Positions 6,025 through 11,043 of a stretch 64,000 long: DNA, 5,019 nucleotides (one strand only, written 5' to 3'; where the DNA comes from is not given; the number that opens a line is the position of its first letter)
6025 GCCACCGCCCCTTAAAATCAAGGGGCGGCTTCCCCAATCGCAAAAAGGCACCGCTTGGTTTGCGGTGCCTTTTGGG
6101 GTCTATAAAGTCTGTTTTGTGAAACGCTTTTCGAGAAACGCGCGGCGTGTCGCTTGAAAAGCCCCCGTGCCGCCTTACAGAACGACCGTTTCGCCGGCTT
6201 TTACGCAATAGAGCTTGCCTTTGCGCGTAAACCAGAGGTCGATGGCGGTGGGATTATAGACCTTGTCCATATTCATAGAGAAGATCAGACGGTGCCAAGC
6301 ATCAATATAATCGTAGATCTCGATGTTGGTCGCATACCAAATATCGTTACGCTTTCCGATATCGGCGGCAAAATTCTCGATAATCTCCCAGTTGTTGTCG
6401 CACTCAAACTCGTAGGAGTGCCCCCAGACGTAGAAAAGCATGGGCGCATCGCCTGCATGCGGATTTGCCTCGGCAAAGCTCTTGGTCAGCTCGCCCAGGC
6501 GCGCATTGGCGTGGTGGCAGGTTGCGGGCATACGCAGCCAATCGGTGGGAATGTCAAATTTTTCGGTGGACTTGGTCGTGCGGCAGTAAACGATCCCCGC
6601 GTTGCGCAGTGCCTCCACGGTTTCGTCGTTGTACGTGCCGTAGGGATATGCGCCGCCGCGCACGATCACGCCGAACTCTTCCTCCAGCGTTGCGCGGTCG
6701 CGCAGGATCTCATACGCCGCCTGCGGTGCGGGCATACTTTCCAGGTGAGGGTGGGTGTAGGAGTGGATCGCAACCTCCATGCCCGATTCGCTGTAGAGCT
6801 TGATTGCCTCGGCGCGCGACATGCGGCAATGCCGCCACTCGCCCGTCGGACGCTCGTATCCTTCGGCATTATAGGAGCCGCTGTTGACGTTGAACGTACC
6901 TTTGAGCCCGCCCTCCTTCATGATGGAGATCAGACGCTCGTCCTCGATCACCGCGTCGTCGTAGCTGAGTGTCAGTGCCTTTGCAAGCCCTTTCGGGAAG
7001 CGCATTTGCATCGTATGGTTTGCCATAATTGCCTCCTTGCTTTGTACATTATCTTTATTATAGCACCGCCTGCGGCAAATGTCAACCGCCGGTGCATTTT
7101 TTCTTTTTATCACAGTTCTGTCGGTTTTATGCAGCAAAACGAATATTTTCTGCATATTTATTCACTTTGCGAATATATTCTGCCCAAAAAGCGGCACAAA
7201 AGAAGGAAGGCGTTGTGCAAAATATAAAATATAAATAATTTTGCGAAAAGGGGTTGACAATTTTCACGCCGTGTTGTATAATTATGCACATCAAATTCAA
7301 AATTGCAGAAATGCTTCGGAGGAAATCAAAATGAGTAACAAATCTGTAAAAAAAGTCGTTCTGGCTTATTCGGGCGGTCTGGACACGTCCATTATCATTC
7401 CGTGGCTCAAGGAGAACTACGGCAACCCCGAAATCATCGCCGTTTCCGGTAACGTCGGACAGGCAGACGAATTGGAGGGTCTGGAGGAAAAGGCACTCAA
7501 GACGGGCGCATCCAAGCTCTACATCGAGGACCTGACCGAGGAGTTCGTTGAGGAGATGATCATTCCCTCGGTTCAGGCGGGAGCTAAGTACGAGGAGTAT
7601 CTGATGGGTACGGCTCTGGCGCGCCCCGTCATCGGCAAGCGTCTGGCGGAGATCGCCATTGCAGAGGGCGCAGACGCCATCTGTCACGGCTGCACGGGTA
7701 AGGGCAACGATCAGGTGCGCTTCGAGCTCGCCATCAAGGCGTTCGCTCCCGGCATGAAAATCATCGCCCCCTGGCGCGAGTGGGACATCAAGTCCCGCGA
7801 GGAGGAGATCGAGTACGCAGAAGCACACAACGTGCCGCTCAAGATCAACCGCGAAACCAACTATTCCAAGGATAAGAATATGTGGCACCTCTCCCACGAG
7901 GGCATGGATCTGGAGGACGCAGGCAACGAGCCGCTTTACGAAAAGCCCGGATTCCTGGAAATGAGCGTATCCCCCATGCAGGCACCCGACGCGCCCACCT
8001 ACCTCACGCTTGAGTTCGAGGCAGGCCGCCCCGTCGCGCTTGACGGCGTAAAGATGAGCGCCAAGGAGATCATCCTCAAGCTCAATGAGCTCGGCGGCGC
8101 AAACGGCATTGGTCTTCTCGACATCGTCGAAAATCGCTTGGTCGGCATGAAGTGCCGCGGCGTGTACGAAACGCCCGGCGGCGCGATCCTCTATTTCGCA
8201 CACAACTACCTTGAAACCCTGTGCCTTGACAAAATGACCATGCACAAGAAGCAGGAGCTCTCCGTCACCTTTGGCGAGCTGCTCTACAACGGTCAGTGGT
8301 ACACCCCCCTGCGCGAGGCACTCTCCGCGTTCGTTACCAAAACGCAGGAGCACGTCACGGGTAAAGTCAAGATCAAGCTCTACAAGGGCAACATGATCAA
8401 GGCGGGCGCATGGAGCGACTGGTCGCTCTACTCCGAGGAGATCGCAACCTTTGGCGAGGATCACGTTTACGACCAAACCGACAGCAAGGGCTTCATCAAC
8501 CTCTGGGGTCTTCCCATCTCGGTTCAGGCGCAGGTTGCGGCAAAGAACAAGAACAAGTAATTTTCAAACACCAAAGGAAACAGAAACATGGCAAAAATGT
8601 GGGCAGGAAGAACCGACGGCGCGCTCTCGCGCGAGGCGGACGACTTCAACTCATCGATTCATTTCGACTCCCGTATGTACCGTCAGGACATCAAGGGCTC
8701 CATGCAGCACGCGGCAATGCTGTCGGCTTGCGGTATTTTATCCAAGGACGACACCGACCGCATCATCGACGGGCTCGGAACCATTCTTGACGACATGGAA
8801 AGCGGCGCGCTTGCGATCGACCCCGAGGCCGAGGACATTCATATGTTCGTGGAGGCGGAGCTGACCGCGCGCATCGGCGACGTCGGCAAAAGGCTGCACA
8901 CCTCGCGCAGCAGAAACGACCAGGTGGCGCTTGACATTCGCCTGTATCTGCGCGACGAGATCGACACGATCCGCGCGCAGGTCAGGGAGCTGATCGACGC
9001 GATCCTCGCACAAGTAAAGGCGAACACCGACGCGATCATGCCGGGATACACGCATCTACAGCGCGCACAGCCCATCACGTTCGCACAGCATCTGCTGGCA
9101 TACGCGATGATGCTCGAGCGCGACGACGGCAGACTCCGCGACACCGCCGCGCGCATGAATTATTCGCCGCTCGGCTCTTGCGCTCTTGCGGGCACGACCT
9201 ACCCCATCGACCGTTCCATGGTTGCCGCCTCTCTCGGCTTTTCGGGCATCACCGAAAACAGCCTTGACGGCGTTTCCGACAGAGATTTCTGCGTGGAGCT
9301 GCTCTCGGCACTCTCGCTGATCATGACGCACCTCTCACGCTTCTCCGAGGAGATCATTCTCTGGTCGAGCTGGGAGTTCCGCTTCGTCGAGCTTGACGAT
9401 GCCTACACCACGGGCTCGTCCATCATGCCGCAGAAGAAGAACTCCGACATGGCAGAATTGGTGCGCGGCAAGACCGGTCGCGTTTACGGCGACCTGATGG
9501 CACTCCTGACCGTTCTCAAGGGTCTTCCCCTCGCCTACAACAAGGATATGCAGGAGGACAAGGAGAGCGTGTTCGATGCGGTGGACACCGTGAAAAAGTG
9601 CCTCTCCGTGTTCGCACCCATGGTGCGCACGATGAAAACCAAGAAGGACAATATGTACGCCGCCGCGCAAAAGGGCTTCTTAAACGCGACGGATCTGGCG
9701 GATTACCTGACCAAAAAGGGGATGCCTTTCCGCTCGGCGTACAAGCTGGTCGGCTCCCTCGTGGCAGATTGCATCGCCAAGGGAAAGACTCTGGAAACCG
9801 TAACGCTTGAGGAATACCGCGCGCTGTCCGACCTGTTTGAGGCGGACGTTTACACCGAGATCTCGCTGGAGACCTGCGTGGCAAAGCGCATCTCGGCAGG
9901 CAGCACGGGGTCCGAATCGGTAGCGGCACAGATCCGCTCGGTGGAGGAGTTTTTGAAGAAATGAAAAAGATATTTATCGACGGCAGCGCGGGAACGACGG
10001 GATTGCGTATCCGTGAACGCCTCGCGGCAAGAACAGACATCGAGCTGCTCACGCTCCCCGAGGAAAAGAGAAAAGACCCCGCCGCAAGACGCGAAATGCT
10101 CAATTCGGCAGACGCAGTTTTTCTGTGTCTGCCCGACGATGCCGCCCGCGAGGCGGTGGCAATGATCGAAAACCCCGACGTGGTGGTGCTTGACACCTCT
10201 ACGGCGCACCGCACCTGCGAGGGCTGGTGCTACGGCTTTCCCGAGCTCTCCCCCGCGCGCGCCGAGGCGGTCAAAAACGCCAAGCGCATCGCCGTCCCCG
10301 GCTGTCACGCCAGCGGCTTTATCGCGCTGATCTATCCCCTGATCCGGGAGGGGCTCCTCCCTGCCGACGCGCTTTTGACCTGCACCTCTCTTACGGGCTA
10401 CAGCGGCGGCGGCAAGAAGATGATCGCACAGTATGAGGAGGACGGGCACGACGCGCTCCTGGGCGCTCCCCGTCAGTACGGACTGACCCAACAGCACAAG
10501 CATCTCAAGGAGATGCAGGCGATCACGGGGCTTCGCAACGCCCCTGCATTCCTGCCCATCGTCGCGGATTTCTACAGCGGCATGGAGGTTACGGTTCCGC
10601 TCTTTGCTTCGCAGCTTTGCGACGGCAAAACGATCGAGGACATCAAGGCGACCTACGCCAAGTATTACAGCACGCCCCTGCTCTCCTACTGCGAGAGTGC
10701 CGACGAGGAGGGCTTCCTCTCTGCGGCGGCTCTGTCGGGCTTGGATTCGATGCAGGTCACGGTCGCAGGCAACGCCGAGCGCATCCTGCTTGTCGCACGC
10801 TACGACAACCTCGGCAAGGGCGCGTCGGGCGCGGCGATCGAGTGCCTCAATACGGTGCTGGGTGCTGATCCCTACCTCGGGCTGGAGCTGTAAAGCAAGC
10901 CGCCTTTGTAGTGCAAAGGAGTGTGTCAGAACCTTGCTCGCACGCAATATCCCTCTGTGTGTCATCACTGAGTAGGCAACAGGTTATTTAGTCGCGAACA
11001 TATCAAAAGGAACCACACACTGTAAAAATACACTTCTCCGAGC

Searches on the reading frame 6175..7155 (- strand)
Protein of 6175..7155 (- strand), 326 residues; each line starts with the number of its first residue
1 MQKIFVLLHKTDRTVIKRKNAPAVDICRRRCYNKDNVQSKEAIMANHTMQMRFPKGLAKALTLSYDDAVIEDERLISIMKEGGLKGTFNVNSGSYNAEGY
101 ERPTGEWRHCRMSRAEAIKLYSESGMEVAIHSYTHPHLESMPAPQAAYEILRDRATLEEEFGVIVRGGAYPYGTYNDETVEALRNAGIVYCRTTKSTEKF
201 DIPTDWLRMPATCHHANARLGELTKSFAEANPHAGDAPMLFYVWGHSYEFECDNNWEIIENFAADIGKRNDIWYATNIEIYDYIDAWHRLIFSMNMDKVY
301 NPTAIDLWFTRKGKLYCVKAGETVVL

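Call 16: search_protein_families(library=pfam, proteins=[window:6175-7155:-])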
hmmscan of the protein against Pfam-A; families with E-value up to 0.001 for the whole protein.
window:6175-7155:- (326 aa): 2 families
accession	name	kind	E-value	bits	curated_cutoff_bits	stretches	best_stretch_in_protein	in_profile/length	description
PF01522.26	Polysacc_deac_1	-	2.3e-18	66.8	23.1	1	58-190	6-123/124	Polysaccharide deacetylase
PF03065.20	Glyco_hydro_57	-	0.0008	19.2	21.2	1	122-194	98-172/291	Glycosyl hydrolase family 57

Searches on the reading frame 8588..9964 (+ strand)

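Call 16: search_protein_families(library=pfam, proteins=[window:8588-9964:+])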
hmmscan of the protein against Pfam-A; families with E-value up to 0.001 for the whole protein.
window:8588-9964:+ (458 aa): 2 families
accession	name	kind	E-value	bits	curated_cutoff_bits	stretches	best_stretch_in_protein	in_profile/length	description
PF00206.25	Lyase_1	-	3.1e-77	260.5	27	1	8-301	2-312/312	Lyase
PF14698.11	ASL_C2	-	1.1e-26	93.5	27.3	1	364-432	1-69/69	Argininosuccinate lyase C-terminal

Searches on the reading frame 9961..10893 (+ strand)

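Call 16: search_protein_families(library=pfam, proteins=[window:9961-10893:+])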
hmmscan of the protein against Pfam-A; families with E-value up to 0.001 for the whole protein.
window:9961-10893:+ (310 aa): 2 families
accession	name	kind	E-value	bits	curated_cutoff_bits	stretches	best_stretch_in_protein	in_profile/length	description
PF22698.1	Semialdhyde_dhC_1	-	7e-20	71.9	27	1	115-283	1-165/165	Semialdehyde dehydrogenase, dimerisation domain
PF01118.30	Semialdhyde_dh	-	1.3e-08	35.7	26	1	42-100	59-117/121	Semialdehyde dehydrogenase, NAD binding domain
